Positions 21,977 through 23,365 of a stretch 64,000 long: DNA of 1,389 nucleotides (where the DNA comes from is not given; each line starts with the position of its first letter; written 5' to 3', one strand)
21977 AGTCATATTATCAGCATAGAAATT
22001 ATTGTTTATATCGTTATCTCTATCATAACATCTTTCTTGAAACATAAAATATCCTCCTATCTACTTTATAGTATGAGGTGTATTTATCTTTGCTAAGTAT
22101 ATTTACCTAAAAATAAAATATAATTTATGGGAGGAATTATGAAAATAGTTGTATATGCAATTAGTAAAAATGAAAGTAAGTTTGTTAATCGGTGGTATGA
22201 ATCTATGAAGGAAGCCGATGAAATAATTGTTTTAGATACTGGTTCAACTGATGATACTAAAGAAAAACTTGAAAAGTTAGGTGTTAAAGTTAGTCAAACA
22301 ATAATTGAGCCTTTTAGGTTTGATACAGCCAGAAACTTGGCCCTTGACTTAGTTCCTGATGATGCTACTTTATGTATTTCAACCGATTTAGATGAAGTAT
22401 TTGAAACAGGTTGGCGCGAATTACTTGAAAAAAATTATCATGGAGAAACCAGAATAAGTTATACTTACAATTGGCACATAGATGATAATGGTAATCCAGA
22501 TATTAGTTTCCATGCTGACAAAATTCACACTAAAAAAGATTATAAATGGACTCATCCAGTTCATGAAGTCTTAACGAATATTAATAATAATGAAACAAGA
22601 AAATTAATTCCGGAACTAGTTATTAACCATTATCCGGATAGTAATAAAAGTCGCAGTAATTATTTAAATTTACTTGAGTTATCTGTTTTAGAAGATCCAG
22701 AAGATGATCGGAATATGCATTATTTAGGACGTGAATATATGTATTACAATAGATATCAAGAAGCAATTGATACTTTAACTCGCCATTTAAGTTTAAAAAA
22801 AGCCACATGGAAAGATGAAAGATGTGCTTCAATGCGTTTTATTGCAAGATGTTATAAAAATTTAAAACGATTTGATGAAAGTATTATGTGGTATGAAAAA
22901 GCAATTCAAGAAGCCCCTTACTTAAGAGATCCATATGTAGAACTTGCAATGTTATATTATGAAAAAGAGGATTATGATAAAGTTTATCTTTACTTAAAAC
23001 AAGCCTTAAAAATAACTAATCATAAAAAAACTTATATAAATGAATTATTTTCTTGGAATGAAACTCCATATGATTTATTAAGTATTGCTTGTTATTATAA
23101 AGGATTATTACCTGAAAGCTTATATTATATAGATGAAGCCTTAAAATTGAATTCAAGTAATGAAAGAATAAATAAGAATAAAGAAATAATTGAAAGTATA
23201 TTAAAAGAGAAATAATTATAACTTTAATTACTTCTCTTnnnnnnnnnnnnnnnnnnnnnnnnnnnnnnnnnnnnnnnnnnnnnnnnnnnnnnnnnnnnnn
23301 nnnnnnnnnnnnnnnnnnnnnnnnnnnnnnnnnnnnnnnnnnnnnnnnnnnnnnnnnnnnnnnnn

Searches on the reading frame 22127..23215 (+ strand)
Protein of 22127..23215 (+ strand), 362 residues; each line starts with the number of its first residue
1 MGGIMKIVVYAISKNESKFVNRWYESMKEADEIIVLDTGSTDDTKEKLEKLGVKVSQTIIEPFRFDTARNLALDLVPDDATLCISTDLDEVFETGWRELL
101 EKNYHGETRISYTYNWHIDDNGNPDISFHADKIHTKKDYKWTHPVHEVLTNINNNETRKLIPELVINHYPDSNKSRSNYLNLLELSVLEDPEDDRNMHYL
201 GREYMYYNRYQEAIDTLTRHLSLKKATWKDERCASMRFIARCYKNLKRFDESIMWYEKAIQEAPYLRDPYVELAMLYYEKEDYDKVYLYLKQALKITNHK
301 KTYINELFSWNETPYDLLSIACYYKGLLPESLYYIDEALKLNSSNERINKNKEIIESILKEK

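Call 48: search_protein_families(library=pfam, proteins=[window:22127-23215:+], max_evalue=0.001)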
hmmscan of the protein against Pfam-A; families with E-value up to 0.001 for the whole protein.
window:22127-23215:+ (362 aa): 10 families
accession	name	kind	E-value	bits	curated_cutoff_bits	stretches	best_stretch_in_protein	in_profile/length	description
PF07719.23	TPR_2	-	2.3e-12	46.4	27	0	239-264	7-32/34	Tetratricopeptide repeat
PF00515.34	TPR_1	-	1.4e-10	40.9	27.8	0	239-264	7-32/34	Tetratricopeptide repeat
PF13424.12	TPR_12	-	9.1e-09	35.8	30.1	1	234-296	4-74/77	Tetratricopeptide repeat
PF13181.12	TPR_8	-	7e-08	32.5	25.7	1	239-264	7-32/34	Tetratricopeptide repeat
PF13176.12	TPR_7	-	1.5e-07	31.4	27.9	0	201-225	6-30/36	Tetratricopeptide repeat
PF00535.33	Glycos_transf_2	-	4.5e-07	30.4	23.3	1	12-106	5-105/168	Glycosyl transferase family 2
PF12895.13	ANAPC3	-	0.0003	21.5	27.2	0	247-300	3-57/82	Anaphase-promoting complex, cyclosome, subunit 3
PF23558.1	TPR_P4H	-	0.00055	20.5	27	1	272-361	6-91/91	Prolyl 4-hydroxylase peptide-substrate-binding domain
PF13704.12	Glyco_tranf_2_4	-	0.00079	20.3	27.5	0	14-92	1-84/98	Glycosyl transferase family 2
PF13428.12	TPR_14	-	0.00084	20.2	23.5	0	239-274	7-42/44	Tetratricopeptide repeat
